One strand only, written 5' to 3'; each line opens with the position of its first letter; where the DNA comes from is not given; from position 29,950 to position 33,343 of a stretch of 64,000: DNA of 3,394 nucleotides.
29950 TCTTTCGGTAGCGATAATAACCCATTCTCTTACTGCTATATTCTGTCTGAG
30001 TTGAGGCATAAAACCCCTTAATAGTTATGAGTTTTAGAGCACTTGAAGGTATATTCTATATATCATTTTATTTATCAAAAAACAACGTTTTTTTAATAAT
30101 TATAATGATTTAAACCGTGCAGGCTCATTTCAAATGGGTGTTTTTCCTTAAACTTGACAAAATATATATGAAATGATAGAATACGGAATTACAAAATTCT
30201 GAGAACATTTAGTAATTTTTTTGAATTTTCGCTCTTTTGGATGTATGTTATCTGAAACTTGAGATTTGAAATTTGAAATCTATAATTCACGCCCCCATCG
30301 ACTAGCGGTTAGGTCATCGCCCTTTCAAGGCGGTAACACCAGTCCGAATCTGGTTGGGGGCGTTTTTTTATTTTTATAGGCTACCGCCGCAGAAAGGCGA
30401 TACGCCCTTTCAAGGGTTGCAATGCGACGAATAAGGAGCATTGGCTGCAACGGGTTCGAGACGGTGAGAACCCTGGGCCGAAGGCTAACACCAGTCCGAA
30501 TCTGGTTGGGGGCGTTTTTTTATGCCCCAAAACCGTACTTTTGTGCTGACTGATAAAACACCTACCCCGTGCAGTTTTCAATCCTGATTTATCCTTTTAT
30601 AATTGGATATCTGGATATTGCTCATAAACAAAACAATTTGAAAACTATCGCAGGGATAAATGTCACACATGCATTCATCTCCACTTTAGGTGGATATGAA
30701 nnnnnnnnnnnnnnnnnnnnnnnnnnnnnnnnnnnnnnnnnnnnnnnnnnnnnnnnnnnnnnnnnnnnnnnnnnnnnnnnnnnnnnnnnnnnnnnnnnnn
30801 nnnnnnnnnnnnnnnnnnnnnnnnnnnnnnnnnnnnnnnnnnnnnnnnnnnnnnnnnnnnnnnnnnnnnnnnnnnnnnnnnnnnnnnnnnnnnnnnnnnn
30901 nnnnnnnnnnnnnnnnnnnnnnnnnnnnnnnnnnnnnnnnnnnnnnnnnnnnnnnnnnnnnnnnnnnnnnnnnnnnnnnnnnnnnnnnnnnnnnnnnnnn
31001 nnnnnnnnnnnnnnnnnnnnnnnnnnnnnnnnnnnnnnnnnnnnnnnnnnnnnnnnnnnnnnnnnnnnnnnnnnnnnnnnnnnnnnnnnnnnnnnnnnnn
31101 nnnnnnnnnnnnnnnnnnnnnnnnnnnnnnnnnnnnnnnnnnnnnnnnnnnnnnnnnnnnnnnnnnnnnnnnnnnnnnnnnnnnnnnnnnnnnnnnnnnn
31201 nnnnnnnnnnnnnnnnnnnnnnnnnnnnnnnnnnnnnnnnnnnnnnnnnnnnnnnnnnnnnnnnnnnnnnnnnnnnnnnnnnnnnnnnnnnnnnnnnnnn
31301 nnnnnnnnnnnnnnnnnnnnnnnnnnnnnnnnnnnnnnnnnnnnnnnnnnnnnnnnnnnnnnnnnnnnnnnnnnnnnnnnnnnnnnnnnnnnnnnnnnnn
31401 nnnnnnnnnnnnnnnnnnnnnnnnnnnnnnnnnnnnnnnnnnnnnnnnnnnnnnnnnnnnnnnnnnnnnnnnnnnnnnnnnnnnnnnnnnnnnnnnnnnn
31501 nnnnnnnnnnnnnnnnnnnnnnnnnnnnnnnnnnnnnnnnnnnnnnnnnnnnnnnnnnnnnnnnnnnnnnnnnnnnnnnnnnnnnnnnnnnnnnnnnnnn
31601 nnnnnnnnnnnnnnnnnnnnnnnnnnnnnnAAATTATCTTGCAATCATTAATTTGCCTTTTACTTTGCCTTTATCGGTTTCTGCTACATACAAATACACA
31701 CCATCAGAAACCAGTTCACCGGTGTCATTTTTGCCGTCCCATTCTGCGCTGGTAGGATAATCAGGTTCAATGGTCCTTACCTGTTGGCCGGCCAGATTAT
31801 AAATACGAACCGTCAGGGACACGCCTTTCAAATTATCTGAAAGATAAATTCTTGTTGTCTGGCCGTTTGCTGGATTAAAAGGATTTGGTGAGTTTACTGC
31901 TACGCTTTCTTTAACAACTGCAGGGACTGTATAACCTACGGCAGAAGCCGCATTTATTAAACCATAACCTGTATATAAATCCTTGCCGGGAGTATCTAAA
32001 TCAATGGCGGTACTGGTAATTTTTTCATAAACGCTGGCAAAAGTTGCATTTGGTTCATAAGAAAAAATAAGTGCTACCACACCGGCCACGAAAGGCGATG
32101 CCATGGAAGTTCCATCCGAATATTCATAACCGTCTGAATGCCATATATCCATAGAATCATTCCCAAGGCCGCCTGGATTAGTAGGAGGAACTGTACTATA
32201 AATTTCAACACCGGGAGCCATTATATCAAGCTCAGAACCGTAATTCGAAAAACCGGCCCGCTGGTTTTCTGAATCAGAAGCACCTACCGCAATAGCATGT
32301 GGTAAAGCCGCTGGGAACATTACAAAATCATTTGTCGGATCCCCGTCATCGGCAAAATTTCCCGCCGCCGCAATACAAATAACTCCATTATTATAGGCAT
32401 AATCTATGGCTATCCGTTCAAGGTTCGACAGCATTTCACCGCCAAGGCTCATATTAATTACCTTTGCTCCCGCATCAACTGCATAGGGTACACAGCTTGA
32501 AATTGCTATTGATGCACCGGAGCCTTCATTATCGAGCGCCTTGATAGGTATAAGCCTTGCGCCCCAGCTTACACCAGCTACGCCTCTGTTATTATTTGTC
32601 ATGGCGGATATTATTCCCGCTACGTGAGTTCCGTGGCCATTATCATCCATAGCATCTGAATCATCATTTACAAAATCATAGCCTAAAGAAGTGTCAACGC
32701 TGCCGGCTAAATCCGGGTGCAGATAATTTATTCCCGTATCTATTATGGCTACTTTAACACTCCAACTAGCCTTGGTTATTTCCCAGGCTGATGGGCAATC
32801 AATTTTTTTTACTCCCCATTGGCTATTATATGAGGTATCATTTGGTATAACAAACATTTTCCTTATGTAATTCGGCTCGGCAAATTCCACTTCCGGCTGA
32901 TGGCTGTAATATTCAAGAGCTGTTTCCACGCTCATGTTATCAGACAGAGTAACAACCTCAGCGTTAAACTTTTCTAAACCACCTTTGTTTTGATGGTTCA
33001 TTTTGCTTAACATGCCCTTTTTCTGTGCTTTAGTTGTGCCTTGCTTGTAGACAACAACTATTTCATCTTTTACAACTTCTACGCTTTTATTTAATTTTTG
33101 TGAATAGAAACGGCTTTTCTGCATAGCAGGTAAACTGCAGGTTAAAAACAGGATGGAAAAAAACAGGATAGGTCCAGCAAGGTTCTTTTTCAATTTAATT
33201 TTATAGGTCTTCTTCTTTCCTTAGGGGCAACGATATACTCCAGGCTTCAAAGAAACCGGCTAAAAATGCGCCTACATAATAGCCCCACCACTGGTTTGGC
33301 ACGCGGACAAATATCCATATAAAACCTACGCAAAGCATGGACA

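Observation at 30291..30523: tRNA-Glu followed 123 bp later by an exact 38-nt copy of its own 3' end, with a structured spacer that repeats the anticodon-loop sequence.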

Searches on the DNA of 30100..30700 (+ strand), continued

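Call 84: build_rna_model(alignment_id=A3)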
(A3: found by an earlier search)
Model R2 built from alignment A3 (94 sequences, 94 columns); structure: stored with the alignment.
model positions 60; base pairs 16; branch points 1; effective number of sequences 4.24; information 0.931 bits per position. Calibrated on 0.2 Mb of random sequence (short: E-values are rough).
structure used (alignment columns):
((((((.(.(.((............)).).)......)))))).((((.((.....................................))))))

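Call 85: search_with_rna_model(model_id=R2, source=window, filters=off, max_evalue=10, show_alignments=3)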
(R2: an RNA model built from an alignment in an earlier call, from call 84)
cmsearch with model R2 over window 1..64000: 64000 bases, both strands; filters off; matches with E-value up to 10: 3.
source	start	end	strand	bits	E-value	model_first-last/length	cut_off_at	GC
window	30416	30473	+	65.7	6e-12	1-60/60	no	0.55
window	9286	9342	-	9.1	5.3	1-60/60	no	0.53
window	15719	15744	+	8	8.9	1-60/60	no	0.46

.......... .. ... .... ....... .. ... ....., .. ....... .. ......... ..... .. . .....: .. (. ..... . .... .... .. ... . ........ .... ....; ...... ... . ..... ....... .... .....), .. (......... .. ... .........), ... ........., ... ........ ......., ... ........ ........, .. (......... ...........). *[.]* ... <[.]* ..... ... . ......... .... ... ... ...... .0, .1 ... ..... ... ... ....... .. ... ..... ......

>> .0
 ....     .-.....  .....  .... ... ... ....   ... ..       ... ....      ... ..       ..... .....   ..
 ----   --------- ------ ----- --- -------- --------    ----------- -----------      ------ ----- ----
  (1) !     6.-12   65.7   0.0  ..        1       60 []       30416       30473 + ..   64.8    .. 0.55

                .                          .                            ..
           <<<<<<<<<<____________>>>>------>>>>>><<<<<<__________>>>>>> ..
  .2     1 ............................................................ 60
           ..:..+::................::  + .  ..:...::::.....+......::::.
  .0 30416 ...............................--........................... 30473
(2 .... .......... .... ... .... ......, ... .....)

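Call 96: search_with_rna_model(model_id=R2, sources=[L148, L149], max_evalue=1, show_alignments=2)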
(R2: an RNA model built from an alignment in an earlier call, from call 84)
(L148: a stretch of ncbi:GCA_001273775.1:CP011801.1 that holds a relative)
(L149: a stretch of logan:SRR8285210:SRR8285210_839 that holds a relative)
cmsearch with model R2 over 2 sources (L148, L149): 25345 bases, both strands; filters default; matches with E-value up to 1: 3.
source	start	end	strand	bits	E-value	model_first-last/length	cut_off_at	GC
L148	10235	10276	+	17.7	0.032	1-60/60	no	0.57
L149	2027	2068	+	17.7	0.032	1-60/60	no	0.57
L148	14870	14906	+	13.2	0.28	1-60/60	no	0.76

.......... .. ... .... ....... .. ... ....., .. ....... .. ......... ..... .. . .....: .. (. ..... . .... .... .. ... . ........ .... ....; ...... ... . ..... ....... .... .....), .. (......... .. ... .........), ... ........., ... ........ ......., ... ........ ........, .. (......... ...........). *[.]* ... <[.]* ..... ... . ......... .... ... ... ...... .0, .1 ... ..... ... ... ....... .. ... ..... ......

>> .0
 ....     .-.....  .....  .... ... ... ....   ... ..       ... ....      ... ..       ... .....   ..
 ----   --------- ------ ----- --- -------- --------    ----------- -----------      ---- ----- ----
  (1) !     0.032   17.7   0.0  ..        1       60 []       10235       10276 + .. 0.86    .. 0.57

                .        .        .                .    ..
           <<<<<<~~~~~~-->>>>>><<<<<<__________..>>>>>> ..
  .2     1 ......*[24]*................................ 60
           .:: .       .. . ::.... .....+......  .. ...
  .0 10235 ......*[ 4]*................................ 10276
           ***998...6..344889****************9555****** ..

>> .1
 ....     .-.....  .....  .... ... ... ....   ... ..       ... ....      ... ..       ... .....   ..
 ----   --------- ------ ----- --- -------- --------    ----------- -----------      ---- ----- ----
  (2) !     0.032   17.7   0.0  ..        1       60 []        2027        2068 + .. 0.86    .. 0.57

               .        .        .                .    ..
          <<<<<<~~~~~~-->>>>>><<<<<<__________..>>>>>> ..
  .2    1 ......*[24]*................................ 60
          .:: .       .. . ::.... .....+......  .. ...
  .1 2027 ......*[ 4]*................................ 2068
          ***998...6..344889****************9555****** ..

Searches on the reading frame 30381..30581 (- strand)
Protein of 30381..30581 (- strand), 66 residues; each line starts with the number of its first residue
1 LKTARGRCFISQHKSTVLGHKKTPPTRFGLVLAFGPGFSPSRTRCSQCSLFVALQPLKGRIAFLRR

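Call 11: search_protein_families(library=pfam, proteins=[window:30381-30581:-], max_evalue=0.01)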
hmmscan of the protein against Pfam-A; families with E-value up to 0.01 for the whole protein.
window:30381-30581:- (66 aa): 0 families

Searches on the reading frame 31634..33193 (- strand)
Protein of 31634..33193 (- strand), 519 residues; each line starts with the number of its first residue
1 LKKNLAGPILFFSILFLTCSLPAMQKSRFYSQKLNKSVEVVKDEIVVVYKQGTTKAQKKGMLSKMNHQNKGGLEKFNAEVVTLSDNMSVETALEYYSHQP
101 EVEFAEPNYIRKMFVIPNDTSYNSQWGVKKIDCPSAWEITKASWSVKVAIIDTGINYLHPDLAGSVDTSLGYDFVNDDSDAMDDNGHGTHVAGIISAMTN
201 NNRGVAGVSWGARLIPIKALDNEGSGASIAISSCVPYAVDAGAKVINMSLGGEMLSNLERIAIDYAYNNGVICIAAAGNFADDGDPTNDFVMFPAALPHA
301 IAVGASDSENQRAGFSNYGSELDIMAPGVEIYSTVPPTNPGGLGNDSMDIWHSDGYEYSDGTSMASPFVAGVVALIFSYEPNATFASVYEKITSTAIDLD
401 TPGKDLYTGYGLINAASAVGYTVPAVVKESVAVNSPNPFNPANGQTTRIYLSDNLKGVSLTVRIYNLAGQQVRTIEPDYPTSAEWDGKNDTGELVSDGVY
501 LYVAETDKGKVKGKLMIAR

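Call 11: search_protein_families(library=pfam, proteins=[window:31634-33193:-], max_evalue=0.01)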
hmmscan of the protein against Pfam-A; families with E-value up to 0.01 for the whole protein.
window:31634-33193:- (519 aa): 5 families
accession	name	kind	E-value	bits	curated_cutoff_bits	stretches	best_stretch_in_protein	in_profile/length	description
PF00082.27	Peptidase_S8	-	3.2e-57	194.5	21.8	1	146-411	4-288/288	Subtilase family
PF22148.1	Fervidolysin_NPro-like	-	2.6e-13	50.6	21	1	34-108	9-81/81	Fervidolysin N-terminal prodomain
PF13860.13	FlgD_ig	-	2.1e-06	28.1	27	1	459-509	24-78/79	FlgD Ig-like domain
PF13585.12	CHU_C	-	2.7e-05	24.6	27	1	459-509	28-75/86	CHU_C Type IX secretion signal domain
PF18962.6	Por_Secre_tail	-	0.00062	20.5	27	1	440-517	4-75/75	Secretion system C-terminal sorting domain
